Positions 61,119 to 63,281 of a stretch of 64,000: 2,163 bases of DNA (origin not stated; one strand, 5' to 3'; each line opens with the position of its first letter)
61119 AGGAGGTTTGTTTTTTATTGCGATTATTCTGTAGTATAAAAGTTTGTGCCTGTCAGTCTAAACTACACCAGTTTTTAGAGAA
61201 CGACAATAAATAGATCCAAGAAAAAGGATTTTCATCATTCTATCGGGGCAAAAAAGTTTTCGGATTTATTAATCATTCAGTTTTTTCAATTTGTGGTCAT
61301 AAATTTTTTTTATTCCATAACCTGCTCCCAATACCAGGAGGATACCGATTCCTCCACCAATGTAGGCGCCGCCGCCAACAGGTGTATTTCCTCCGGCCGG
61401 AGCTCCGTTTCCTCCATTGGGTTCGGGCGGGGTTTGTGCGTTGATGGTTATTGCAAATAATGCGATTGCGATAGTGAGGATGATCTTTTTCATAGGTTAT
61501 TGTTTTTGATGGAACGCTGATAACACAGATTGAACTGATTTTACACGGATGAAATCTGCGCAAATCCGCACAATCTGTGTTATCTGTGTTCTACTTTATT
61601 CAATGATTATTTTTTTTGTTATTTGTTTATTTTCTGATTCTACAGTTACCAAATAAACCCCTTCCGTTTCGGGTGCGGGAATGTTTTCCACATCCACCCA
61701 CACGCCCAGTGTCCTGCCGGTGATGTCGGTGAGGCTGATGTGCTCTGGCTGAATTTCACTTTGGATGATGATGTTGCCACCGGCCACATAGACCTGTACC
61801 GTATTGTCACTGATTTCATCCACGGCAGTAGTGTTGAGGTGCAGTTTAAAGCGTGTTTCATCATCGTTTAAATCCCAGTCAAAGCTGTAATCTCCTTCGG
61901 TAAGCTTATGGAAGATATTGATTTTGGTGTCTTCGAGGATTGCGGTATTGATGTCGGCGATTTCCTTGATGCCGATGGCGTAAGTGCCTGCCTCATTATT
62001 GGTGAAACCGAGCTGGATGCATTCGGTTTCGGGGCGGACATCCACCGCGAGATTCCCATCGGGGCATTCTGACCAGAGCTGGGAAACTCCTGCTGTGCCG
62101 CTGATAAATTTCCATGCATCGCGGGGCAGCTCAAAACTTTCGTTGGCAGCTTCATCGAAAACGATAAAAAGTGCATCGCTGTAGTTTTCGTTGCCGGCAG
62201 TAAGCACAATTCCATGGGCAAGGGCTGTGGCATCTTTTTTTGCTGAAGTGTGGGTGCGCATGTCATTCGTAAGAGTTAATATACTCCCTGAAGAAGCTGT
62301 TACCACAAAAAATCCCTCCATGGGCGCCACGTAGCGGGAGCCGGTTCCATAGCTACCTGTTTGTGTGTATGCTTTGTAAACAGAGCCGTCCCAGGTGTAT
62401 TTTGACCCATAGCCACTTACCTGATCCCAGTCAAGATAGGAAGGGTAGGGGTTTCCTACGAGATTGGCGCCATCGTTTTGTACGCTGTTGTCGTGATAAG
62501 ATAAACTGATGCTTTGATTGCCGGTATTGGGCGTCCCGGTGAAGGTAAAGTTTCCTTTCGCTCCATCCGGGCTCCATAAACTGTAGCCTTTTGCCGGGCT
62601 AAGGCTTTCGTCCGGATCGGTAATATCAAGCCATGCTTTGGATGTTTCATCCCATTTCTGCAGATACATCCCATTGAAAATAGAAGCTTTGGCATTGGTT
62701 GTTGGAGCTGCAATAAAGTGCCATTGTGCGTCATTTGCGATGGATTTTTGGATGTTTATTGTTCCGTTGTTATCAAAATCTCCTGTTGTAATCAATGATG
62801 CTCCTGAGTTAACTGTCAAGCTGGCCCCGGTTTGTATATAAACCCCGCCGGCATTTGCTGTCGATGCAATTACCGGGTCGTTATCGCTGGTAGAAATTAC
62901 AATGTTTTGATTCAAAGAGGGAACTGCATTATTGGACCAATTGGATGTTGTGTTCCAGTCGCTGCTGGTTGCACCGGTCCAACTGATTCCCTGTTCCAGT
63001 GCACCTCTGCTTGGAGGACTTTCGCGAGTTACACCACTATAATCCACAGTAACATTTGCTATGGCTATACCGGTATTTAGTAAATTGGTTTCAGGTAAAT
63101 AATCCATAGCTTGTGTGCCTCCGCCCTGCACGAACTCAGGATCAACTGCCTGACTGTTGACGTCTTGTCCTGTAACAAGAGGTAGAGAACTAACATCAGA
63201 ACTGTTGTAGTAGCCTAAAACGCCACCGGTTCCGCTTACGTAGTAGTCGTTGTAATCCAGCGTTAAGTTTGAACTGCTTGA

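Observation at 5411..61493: Six cargo-linked mini-proteins that look like free-standing C-terminal sorting tags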

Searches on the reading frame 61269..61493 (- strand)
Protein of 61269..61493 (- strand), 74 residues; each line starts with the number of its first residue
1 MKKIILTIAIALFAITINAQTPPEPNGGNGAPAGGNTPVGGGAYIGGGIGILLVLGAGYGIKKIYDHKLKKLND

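Call 8: search_protein_families(library=ncbifam, proteins=[window:61269-61493:-], max_evalue=10)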
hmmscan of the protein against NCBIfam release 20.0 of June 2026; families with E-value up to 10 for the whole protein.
window:61269-61493:- (74 aa): 2 families
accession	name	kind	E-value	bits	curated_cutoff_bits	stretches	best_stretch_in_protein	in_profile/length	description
NF046080.1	PID_CTERM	domain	1.6e-05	24.6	26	1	45-66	3-24/25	PID-CTERM protein-sorting domain-containing protein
NF038373.1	cittilin_RiPP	subfamily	0.21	12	34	1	1-11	1-11/27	cittilin family RiPP precursor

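Call 9: search_protein_families(library=pfam, proteins=[window:61269-61493:-], max_evalue=10)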
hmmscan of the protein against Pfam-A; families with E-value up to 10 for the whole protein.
window:61269-61493:- (74 aa): 0 families

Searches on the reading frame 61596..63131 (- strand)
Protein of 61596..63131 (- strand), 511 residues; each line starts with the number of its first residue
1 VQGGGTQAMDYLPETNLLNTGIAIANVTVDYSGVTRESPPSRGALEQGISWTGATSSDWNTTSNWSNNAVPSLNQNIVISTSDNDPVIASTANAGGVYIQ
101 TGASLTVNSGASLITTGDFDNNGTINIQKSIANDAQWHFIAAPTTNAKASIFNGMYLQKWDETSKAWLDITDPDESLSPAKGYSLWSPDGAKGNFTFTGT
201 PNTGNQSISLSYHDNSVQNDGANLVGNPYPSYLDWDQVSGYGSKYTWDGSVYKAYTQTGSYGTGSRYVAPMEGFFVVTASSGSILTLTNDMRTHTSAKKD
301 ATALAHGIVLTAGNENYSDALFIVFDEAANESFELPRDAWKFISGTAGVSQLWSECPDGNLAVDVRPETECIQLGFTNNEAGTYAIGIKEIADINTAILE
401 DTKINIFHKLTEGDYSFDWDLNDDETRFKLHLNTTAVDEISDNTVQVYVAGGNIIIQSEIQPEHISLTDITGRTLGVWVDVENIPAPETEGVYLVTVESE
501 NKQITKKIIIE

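Call 10: search_protein_families(library=pfam, proteins=[window:61596-63131:-], max_evalue=0.01)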
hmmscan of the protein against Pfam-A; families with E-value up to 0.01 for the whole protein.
window:61596-63131:- (511 aa): 1 family
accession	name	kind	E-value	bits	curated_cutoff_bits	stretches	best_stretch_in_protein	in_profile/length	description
PF19910.5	DUF6383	-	0.0046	17.5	23.7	1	435-501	2-68/74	Domain of unknown function (DUF6383)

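Call 11: search_protein_families(library=ncbifam, proteins=[window:61596-63131:-], max_evalue=0.01)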
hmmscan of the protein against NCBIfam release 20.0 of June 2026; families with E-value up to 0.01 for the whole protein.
window:61596-63131:- (511 aa): 1 family
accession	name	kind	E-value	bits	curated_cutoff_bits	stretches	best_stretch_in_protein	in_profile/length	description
TIGR04183.1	Por_Secre_tail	domain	2.3e-06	27.5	23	1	454-511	12-72/72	T9SS type A sorting domain-containing protein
